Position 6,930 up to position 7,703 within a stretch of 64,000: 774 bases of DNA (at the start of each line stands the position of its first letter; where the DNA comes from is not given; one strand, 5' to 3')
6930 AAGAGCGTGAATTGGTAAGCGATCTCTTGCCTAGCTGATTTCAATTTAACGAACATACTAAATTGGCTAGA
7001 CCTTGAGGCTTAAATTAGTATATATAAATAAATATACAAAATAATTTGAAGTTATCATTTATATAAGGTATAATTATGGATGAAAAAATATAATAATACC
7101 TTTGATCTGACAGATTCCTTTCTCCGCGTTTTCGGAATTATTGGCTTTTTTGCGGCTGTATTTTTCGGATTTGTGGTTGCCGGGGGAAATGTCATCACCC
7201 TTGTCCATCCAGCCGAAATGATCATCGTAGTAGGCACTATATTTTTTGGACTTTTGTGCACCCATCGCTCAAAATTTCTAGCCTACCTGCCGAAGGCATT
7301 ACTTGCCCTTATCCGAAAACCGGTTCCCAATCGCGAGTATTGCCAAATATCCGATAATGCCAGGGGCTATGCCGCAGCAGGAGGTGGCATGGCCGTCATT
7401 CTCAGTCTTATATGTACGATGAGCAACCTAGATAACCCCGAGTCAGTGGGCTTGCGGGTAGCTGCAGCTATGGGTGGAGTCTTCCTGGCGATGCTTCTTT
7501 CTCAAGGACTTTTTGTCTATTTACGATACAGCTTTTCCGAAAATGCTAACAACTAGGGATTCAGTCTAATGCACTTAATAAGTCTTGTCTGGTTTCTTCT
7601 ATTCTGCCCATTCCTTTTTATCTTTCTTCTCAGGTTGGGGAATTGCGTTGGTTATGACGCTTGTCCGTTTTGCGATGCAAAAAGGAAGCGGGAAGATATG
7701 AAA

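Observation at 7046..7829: Minimal MotA/PomA-like channel lacking the rotor-interacting loop, paired with a TM/zinc-ribbon/TM protein instead of a MotB/ExbD/TolR partner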

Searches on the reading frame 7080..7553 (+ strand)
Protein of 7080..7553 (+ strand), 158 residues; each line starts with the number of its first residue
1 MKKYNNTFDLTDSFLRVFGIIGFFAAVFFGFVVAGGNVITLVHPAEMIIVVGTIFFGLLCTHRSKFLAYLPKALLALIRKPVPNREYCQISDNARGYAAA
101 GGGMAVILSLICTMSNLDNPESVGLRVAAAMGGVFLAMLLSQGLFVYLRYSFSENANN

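Call 3: search_protein_families(library=pfam, proteins=[window:7080-7553:+], max_evalue=10)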
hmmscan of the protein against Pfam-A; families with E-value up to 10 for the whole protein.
window:7080-7553:+ (158 aa): 4 families
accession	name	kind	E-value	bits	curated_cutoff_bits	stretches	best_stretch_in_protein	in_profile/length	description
PF20560.3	MotA_N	-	2.4e-10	40.9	27.3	1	18-86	2-71/91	Motility protein A N-terminal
PF13346.12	ABC2_membrane_5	-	0.79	9.7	25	1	13-68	143-200/205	ABC-2 family transporter protein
PF13515.12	FUSC_2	-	0.83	10.2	25.6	1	94-139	79-125/126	Fusaric acid resistance protein-like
PF02694.21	UPF0060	-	1.7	9.4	24.9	1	104-142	38-74/107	Uncharacterised BCR, YnfA/UPF0060 family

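Call 4: search_protein_families(library=ncbifam, proteins=[window:7080-7553:+], max_evalue=10)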
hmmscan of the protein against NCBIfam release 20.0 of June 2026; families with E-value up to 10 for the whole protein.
window:7080-7553:+ (158 aa): 10 families
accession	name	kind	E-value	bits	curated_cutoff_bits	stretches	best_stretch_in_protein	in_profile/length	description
TIGR03818.1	MotA1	equivalog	3.1e-14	52.8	303.8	2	16-88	3-75/282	flagellar motor stator protein MotA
NF005997.1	PRK08124.1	equivalog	1.2e-06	27.6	340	2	16-79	5-68/259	flagellar motor stator protein MotA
NF006583.0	PRK09109.1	equivalog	2.4e-06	26.9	237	2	87-132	142-187/246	flagellar motor protein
NF006284.1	PRK08456.1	equivalog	0.00054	19.2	380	1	17-69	6-58/252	flagellar motor stator protein MotA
NF005383.1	PRK06926.1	equivalog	0.0062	15.6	394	1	89-148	149-208/271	flagellar motor protein MotP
NF006527.0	PRK08990.1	equivalog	0.012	14.9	341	2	17-79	6-68/254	flagellar motor protein PomA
NF000055.3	trim_DfrA12_A21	exception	0.048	13.5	330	1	76-145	54-119/165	DfrA12/DfrA21 family trimethoprim-resistant dihydrofolate reductase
NF033490.1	small_SPW0924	hypoth_equivalog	0.1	12.7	33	1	95-121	2-28/44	SPW_0924 family protein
NF002586.0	PRK02237.1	equivalog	0.54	10.4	114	1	107-145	43-79/109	YnfA family protein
NF045749.1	MPN337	equivalog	1.9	6.8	600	1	17-59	574-618/637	MPN337 family protein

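Call 5: find_homologous_proteins(query=window:7080-7553:+)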
Query window:7080-7553:+ (158 aa): 80 proteins with E <= 0.001 among 265 candidates.
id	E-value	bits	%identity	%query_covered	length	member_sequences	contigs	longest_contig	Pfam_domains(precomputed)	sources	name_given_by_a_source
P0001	8.6e-97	339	99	100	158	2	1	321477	PF20560.4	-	-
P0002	1.3e-95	335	99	100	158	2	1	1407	PF20560.4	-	-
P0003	2.7e-95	334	99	100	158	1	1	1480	PF20560.4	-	-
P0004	4.3e-95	333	98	100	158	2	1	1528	PF20560.4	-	-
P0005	4.3e-95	333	98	100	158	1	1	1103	PF20560.4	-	-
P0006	9.7e-95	332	97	100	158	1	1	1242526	PF20560.4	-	-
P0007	9.7e-95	332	97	100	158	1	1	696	PF20560.4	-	-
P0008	1.2e-94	332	97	100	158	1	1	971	PF20560.4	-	-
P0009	1.6e-94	331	97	100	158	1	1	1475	PF20560.4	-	-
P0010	2.0e-94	331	97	100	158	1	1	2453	PF20560.4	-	-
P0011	1.3e-93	329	97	100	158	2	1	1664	PF20560.4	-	-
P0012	1.3e-93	328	97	100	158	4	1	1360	PF20560.4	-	-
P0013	3.0e-93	327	97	100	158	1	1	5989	PF20560.4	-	-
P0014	4.3e-93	327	97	100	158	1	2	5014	PF20560.4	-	-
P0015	4.3e-93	327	97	100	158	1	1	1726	PF20560.4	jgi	jgi:flagellar motor component MotA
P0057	2.4e-59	217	65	100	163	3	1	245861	PF20560.4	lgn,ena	-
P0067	2.8e-48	181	66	85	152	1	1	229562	-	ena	-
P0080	1.5e-17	82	55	59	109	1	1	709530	PF20560.4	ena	-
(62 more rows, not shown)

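Call 7: find_encoding_contigs(protein=P0057, flank=5000, max_places=2)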
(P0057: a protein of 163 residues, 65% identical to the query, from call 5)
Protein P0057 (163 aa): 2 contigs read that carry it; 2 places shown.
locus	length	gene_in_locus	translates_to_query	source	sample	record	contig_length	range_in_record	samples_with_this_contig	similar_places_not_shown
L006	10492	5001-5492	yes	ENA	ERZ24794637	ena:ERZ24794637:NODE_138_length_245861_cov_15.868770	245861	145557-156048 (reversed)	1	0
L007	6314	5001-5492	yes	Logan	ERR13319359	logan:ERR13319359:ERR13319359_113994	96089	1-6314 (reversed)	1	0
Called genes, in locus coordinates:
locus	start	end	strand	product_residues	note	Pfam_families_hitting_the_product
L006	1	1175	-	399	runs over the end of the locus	PF10509:GalKase_gal_bdg, PF00288:GHMP_kinases_N, PF08544:GHMP_kinases_C (weak)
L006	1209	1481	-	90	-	PF00216:Bac_DNA_binding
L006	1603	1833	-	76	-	-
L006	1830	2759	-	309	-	PF01571:GCV_T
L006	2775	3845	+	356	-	PF00793:DAHP_synth_1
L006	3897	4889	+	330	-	PF00056:Ldh_1_N, PF02866:Ldh_1_C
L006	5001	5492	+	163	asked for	PF20560:MotA_N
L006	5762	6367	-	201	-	PF13302:Acetyltransf_3, PF13420:Acetyltransf_4, PF00583:Acetyltransf_1, PF13673:Acetyltransf_10, PF13508:Acetyltransf_7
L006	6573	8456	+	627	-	-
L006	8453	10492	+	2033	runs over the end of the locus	PF00028:Cadherin (faint), PF14312:FG-GAP_2, PF18884:TSP3_bac (weak), PF13385:Laminin_G_3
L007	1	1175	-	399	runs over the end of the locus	PF10509:GalKase_gal_bdg, PF00288:GHMP_kinases_N, PF08544:GHMP_kinases_C (weak)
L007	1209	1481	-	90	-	PF00216:Bac_DNA_binding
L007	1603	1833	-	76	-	-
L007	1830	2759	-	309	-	PF01571:GCV_T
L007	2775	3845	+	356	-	PF00793:DAHP_synth_1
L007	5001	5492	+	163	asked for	PF20560:MotA_N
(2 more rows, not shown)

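Call 8: find_encoding_contigs(protein=P0080, flank=5000, max_places=2)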
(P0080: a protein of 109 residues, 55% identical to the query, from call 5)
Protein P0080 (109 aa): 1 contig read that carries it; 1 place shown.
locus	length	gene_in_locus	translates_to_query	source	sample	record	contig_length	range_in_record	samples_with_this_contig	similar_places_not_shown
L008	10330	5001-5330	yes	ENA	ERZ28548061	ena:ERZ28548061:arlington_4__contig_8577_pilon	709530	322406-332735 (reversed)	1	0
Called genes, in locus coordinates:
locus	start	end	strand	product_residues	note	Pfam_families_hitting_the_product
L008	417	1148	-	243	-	PF10509:GalKase_gal_bdg, PF00288:GHMP_kinases_N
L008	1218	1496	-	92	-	PF00216:Bac_DNA_binding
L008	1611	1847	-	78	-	-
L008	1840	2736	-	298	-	PF01571:GCV_T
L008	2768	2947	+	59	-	-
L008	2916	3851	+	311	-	PF00793:DAHP_synth_1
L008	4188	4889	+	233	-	PF00056:Ldh_1_N, PF02866:Ldh_1_C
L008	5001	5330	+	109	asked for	PF20560:MotA_N (weak)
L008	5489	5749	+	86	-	-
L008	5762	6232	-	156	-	PF00583:Acetyltransf_1, PF13302:Acetyltransf_3, PF13420:Acetyltransf_4, PF13673:Acetyltransf_10, PF13508:Acetyltransf_7, PF08445:FR47 (weak)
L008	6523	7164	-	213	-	PF19051:GFO_IDH_MocA_C2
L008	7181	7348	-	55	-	-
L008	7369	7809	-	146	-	PF01408:GFO_IDH_MocA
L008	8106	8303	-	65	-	PF02410:RsfS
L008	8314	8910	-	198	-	PF01467:CTP_transf_like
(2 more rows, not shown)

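Call 9: find_encoding_contigs(protein=P0067, flank=5000, max_places=2)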
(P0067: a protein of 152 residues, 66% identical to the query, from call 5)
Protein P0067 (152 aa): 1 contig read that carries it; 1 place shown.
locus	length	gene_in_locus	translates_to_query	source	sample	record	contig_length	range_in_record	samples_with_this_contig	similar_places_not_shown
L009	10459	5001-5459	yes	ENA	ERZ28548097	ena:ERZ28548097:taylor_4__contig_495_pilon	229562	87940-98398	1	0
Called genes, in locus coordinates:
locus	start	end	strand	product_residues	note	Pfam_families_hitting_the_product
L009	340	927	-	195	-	PF00288:GHMP_kinases_N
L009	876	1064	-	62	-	-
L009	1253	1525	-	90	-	PF00216:Bac_DNA_binding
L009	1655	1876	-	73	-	-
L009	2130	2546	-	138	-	-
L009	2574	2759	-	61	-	-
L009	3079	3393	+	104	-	PF00793:DAHP_synth_1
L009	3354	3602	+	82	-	PF00793:DAHP_synth_1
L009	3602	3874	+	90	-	PF00793:DAHP_synth_1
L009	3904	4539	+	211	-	PF00056:Ldh_1_N, PF02866:Ldh_1_C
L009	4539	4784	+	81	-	PF02866:Ldh_1_C (weak)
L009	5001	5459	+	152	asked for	-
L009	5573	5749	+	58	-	-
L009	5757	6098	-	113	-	PF00583:Acetyltransf_1, PF13420:Acetyltransf_4, PF13508:Acetyltransf_7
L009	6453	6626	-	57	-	-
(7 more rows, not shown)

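Call 22: search_solved_structures(query=A2, max_evalue=1, show_alignments=2)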
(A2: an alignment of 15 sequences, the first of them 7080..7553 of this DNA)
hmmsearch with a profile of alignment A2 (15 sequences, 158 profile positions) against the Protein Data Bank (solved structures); distinct sequences matched with E-value up to 1: 8.
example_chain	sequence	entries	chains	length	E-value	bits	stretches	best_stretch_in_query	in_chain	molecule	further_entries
9luc_C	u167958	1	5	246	6.6e-09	38.5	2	16-81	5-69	Flagellar motor protein MotA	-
9lu9_A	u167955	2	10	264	7.8e-09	38.3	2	16-81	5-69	Flagellar motor protein MotA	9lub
8brd_D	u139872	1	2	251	1.1e-06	31.3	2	17-104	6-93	Chemotaxis protein PomA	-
8bri_A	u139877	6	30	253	1.1e-06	31.3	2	17-104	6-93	Chemotaxis protein PomA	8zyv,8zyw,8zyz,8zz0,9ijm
8brd_A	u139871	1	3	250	2e-06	30.4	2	17-104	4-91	Chemotaxis protein PomA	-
6ysl_G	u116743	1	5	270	1e-05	28.2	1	90-141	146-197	Motility protein A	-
6ykm_A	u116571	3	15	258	6.4e-05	25.6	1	17-65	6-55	Chemotaxis protein MotA, putative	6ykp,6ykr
8gqy_A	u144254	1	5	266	0.16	14.5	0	17-81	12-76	Motility protein A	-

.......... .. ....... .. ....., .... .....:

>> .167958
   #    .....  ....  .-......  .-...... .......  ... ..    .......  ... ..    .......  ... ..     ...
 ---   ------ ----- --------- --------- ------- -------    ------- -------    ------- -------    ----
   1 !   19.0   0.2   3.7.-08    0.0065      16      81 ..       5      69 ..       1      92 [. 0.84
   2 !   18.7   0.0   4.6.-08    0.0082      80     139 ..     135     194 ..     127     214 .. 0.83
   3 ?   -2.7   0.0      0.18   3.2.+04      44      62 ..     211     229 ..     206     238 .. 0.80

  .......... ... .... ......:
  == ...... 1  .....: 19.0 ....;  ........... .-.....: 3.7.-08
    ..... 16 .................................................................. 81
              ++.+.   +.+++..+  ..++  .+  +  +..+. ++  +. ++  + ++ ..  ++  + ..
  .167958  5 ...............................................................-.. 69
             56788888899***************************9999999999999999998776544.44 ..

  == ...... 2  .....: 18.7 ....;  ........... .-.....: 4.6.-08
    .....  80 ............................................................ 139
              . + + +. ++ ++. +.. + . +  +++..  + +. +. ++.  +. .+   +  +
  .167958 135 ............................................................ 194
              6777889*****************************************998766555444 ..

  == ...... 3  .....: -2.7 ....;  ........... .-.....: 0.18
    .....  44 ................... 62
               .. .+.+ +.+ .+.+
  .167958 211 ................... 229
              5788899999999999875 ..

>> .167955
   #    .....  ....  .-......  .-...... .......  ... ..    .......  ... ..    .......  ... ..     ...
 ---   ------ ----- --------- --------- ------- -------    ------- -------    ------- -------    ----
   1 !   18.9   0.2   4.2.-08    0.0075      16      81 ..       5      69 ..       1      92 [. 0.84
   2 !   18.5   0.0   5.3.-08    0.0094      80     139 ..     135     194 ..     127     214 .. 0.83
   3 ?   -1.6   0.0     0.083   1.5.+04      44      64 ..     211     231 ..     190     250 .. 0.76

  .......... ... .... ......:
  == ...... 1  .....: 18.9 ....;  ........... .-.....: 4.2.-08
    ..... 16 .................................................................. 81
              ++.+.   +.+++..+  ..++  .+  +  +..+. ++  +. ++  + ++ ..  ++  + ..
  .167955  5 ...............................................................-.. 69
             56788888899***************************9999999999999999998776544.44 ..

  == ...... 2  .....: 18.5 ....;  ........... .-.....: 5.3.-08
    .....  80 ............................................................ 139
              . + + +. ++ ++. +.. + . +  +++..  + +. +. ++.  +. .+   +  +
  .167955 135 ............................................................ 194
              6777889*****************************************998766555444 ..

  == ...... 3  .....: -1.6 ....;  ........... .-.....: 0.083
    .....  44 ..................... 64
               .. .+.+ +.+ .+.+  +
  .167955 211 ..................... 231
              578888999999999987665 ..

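Call 27: search_protein_representatives(alignment_id=A2)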
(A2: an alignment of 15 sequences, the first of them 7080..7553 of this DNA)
Query: 15 sequences, 158 profile positions. Proteins with E-value up to 0.001 (for the whole library): 300; up to 1e-10: 58; up to 1e-30: 5. The best 150 are listed.
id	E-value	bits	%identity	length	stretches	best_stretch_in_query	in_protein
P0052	4.2e-81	286.2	-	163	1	1-158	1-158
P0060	1.0e-60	219.9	-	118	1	41-158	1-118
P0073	6.6e-49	181.6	-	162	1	28-147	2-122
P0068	6.1e-40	152.4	-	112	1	1-88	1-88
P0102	1.1e-31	125.6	-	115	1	3-105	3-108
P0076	1.0e-29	119.2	-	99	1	93-158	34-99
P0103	2.4e-29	118.0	-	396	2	10-155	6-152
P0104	9.1e-29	116.1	-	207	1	11-154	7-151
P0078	4.3e-26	107.4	-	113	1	36-111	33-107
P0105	2.2e-23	98.6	-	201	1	18-156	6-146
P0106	1.3e-22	96.1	-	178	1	27-155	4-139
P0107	3.8e-21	91.3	-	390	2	19-144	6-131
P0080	2.1e-20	88.9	-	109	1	1-66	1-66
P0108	2.2e-20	88.9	-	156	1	13-154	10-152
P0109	6.2e-20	87.4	-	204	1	16-152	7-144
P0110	5.2e-19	84.4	-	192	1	15-154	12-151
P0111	8.2e-19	83.8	-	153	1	17-156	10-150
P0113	2.8e-18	82.0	-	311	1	9-154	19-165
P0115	2.5e-17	79.0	-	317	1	13-155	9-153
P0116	7.0e-17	77.5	-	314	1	14-152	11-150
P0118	7.4e-16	74.2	-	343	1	2-144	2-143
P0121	1.8e-15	72.9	-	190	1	16-155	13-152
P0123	4.0e-15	71.8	-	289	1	13-156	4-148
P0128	7.6e-14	67.6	-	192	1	10-152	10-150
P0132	3.6e-13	65.4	-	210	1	13-155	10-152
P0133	5.5e-13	64.8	-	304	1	11-145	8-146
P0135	1.1e-12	63.8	-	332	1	13-151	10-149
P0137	2.2e-12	62.9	-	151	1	17-153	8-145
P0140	3.2e-12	62.3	-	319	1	16-154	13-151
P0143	1.3e-11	60.4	-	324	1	13-156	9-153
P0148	3.5e-11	59.0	-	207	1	11-157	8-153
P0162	1.6e-09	53.6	-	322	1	13-136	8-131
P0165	4.1e-09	52.2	-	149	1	13-155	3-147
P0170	1.0e-08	51.0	-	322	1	13-156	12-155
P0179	4.7e-08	48.8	-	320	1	17-156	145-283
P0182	7.5e-08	48.1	-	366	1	18-145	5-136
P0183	7.8e-08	48.1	-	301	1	16-140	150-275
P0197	3.5e-07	46.0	-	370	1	16-156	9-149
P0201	4.5e-07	45.6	-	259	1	19-152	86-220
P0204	6.1e-07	45.2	-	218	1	16-142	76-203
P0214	1.3e-06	44.2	-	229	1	10-143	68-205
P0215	1.3e-06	44.2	-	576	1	20-154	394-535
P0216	1.3e-06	44.1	-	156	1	17-155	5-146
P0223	1.8e-06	43.7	-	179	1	19-148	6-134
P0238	4.0e-06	42.5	-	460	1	12-141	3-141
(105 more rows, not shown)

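Call 29: search_protein_families(library=pfam, proteins=[P0103, P0104, P0113, P0115, P0116, P0118, P0123, P0133, P0135, P0140], max_evalue=0.01)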
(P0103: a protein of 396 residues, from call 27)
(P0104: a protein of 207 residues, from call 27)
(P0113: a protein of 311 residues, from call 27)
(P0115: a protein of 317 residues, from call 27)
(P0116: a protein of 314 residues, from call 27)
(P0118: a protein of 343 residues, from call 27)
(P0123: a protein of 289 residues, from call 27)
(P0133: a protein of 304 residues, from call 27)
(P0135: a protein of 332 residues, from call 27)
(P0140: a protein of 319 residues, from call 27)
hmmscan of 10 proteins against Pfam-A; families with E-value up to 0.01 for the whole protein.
P0103 (396 aa): 0 families

P0104 (207 aa): 2 families
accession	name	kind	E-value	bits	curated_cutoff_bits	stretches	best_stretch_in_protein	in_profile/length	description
PF20560.3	MotA_N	-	1.3e-05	25.7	27.3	1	13-81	1-70/91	Motility protein A N-terminal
PF14093.11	DUF4271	-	0.0036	17.7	29.7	0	45-145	2-107/206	Domain of unknown function (DUF4271)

P0113 (311 aa): 1 family
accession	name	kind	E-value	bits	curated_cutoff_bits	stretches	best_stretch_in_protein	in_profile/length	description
PF03748.19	FliL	-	2.8e-08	34.7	24.6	1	219-310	4-102/103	Flagellar basal body-associated protein FliL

P0115 (317 aa): 2 families
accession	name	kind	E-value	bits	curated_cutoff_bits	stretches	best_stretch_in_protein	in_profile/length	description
PF03748.19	FliL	-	1e-13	52.1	24.6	1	208-301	3-103/103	Flagellar basal body-associated protein FliL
PF20560.3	MotA_N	-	6.1e-05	23.6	27.3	1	13-80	1-69/91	Motility protein A N-terminal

P0116 (314 aa): 2 families
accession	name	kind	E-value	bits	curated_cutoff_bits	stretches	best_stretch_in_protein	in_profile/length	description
PF01618.21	MotA_ExbB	-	2e-08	34.5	22.9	1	94-150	54-114/127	MotA/TolQ/ExbB proton channel family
PF03748.19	FliL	-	2.6e-08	34.8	24.6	1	205-301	2-102/103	Flagellar basal body-associated protein FliL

P0118 (343 aa): 2 families
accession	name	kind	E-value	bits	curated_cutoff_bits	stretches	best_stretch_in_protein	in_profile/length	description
PF01618.21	MotA_ExbB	-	1.2e-09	38.4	22.9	1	72-151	34-114/127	MotA/TolQ/ExbB proton channel family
PF03748.19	FliL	-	5e-08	33.8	24.6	1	265-327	41-102/103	Flagellar basal body-associated protein FliL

P0123 (289 aa): 4 families
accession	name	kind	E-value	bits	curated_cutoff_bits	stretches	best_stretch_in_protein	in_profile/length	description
PF07719.23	TPR_2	-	0.00018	21.8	27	0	227-256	4-33/34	Tetratricopeptide repeat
PF13432.12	TPR_16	-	0.0011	19.9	32.7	1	197-249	4-56/65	Tetratricopeptide repeat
PF14559.12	TPR_19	-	0.0035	18.1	25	0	205-245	6-46/68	Tetratricopeptide repeat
PF25063.1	ARM_TT21_C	-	0.0096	16.2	35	0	197-254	102-159/209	Tetratricopeptide repeat protein 21 C-terminal ARM domain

P0133 (304 aa): 2 families
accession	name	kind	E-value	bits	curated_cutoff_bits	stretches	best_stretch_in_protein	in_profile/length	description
PF01618.21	MotA_ExbB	-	1.4e-05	25.3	22.9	1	99-154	56-115/127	MotA/TolQ/ExbB proton channel family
PF03748.19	FliL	-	3.7e-05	24.6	24.6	1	213-303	10-102/103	Flagellar basal body-associated protein FliL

P0135 (332 aa): 2 families
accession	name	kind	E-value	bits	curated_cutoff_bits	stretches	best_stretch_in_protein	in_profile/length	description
PF03748.19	FliL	-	6.7e-14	52.7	24.6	1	217-313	2-101/103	Flagellar basal body-associated protein FliL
PF01618.21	MotA_ExbB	-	3.5e-08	33.7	22.9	1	99-148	59-112/127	MotA/TolQ/ExbB proton channel family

P0140 (319 aa): 2 families
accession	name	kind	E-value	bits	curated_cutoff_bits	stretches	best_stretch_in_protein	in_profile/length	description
PF03748.19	FliL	-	3.3e-11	44.1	24.6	1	212-319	2-103/103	Flagellar basal body-associated protein FliL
PF01618.21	MotA_ExbB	-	2.3e-08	34.3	22.9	1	86-155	47-120/127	MotA/TolQ/ExbB proton channel family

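Call 37: find_encoding_contigs(protein=P0135, flank=6000, max_places=2)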
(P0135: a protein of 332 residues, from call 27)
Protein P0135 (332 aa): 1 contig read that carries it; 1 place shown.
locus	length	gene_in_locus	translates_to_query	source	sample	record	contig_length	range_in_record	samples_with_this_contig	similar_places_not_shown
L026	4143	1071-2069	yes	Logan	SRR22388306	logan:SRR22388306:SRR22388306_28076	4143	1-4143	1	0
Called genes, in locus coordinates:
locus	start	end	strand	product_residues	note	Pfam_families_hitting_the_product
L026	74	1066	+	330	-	PF01959:DHQS, PF26558:DHQS_2nd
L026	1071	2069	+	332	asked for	PF01618:MotA_ExbB, PF03748:FliL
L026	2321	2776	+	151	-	-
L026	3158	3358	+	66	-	-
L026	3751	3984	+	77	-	-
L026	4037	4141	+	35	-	?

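Call 38: find_encoding_contigs(protein=P0109, flank=6000, max_places=2)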
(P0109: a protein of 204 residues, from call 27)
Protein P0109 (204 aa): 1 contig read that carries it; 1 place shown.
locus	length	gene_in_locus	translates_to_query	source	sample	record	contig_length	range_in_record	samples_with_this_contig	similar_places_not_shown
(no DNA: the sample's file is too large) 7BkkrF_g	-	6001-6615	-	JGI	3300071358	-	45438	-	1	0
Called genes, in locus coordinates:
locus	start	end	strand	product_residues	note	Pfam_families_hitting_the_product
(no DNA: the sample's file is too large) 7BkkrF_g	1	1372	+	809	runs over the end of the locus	PF00912:Transgly, PF00905:Transpeptidase, PF06832:BiPBP_C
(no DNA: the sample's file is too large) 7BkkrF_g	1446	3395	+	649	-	PF00005:ABC_tran, PF02463:SMC_N (faint), PF03193:RsgA_GTPase (faint), PF13191:AAA_16 (faint), PF12848:ABC_tran_Xtn, PF00005:ABC_tran, PF13304:AAA_21 (weak), PF16326:ABC_tran_CTD, +3 more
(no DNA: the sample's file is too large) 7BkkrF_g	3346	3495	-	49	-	-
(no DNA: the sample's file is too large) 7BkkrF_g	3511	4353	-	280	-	PF13509:S1_2, PF17783:WHD_CvfB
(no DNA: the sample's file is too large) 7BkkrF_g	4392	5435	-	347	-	PF01795:Methyltransf_5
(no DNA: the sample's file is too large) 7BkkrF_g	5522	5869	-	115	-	PF12643:MazG-like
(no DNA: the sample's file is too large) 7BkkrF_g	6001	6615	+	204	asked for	-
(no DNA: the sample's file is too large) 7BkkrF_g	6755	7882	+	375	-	PF00578:AhpC-TSA (weak), PF08534:Redoxin, PF00085:Thioredoxin (weak), PF13098:Thioredoxin_2 (weak), PF13905:Thioredoxin_8, PF13899:Thioredoxin_7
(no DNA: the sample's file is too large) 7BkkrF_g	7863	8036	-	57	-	-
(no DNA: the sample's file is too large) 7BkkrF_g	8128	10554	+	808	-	PF25487:ETR1_N, PF00512:HisKA, PF02518:HATPase_c, PF13581:HATPase_c_2 (faint), PF14501:HATPase_c_5 (faint), PF00072:Response_reg, PF00512:HisKA, PF02518:HATPase_c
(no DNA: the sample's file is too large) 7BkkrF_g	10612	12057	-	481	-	PF00512:HisKA, PF02518:HATPase_c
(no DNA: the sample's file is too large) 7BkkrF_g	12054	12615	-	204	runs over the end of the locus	-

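Call 48: list_cluster_members(proteins=[P0104, P0105, P0109, P0110, P0115, P0116, P0135, P0140, P0108, P0107])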
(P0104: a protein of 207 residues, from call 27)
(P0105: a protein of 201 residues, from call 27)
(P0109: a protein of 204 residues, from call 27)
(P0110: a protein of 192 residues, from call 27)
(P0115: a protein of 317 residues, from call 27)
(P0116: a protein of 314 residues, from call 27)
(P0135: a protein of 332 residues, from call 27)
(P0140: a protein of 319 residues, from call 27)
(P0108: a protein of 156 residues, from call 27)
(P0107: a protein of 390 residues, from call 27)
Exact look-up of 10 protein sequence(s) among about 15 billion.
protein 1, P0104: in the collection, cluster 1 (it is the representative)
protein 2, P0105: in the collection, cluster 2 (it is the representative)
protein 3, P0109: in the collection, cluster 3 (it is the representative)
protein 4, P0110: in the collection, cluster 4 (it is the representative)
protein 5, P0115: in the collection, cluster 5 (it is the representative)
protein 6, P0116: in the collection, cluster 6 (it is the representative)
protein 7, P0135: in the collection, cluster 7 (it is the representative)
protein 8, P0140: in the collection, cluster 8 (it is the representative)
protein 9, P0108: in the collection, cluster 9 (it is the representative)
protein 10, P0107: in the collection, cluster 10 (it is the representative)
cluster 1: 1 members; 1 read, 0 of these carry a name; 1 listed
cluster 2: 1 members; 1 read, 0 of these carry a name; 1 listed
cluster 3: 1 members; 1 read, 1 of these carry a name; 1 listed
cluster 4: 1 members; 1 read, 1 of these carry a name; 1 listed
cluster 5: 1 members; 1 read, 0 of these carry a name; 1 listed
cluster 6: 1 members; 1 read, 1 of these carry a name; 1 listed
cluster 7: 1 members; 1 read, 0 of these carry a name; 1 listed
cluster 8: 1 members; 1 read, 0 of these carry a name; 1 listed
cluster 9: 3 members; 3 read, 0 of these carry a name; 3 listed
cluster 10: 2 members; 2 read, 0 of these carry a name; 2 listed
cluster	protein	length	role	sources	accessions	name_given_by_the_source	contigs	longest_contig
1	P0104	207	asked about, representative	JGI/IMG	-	-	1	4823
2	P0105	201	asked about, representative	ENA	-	-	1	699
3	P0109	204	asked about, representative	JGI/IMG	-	flagellar motor component MotA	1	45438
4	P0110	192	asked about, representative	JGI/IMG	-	flagellar motor component MotA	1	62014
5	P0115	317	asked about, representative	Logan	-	-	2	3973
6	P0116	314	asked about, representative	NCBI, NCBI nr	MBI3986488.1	MAG: flagellar basal body-associated FliL family protein [Lentisphaerae bacterium] | flagellar basal body-associated FliL family protein [Lentisphaerota bacterium]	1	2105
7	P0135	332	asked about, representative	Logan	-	-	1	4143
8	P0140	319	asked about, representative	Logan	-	-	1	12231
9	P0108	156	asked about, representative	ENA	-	-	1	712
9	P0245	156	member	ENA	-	-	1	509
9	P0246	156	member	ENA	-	-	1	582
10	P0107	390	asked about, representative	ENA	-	-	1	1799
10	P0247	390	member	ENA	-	-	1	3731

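Call 53: predict_structure(alignment_id=A2)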
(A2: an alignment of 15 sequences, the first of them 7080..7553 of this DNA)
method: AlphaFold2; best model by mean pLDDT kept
length: 158 residues; sequences in the alignment: 15
mean_pLDDT: 67.0   pTM: 0.51
mean pLDDT of the five models: 67.0, 58.6, 42.9, 41.5, 39.9
residues with pLDDT >= 90: 0; 70-90: 68; 50-70: 78; < 50: 12
segments of 3 or more residues with pLDDT < 50: 1-7, 154-158
pLDDT, mean of each block of 10 residues (from residue 1): 45 70 73 67 71 78 75 68 67 74 73 65 67 66 60 48
secondary structure, 60 per line:
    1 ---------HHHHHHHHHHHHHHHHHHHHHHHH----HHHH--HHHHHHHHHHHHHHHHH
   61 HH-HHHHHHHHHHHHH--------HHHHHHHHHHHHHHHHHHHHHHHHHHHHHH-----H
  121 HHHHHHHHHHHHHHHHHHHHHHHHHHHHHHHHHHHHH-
elements in order: H10-33 H38-41 H44-62 H64-76 H85-114 H120-157
